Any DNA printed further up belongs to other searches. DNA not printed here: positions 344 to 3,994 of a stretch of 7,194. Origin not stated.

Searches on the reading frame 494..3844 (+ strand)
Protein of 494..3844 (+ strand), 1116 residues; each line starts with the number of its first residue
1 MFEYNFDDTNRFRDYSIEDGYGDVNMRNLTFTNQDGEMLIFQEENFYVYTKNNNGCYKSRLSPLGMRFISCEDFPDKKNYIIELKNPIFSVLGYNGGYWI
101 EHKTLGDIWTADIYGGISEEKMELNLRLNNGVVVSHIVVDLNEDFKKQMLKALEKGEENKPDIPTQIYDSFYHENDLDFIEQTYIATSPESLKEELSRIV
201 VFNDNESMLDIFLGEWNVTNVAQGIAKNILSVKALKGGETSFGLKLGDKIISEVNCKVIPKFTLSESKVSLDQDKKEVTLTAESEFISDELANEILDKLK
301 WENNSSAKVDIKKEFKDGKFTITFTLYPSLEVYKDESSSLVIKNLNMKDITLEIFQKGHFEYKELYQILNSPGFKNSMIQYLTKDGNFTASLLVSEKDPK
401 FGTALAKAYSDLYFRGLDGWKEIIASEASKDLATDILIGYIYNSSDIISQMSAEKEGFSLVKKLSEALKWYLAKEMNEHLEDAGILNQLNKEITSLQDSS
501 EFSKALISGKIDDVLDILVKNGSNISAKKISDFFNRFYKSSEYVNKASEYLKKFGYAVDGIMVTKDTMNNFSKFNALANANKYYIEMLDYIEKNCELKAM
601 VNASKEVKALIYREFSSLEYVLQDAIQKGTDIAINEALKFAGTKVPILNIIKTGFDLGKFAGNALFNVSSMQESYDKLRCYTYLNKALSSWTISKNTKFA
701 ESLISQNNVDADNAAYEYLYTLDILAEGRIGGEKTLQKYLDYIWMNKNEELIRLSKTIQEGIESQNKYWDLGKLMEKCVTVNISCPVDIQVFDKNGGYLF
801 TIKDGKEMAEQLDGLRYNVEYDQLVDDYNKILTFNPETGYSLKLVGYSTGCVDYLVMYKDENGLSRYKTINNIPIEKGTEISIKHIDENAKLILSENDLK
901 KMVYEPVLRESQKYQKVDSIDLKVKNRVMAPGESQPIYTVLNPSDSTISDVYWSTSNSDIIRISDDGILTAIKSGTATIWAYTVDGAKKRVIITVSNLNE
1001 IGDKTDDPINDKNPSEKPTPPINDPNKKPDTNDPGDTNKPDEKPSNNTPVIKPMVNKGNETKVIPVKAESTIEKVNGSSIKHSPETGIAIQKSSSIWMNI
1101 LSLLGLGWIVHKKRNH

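Call 3: search_protein_families(library=pfam, proteins=[window:494-3844:+], max_evalue=1)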
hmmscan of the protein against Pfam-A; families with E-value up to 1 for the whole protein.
window:494-3844:+ (1116 aa): 4 families
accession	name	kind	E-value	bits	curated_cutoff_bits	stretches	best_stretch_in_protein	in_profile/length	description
PF02368.24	Big_2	-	1.8e-06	28.2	22.8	1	917-989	2-74/79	Bacterial Ig-like domain (group 2)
PF22359.2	Big-like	-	0.055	14.2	27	1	960-997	12-48/48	Bacterial Ig-like domain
PF19137.5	DUF5820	-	0.099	13.4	33.7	1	286-368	22-103/117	Family of unknown function (DUF5820)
PF20892.2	SidC_lipid-bd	-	0.86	10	27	1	469-533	33-97/127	SidC, lipid-binding domain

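Call 4: search_protein_families(library=ncbifam, proteins=[window:494-3844:+], max_evalue=1)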
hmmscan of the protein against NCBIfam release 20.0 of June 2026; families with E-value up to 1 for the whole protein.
window:494-3844:+ (1116 aa): 2 families
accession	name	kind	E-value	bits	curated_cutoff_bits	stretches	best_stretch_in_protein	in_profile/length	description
NF053514.2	JUQZ_fam_ocin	equivalog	0.0023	18.2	40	1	955-988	65-98/107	BLB8/JUQZ-1 family protein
NF002734.0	PRK02654.1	equivalog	0.018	13.9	324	1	874-1007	134-262/384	membrane protein insertase YidC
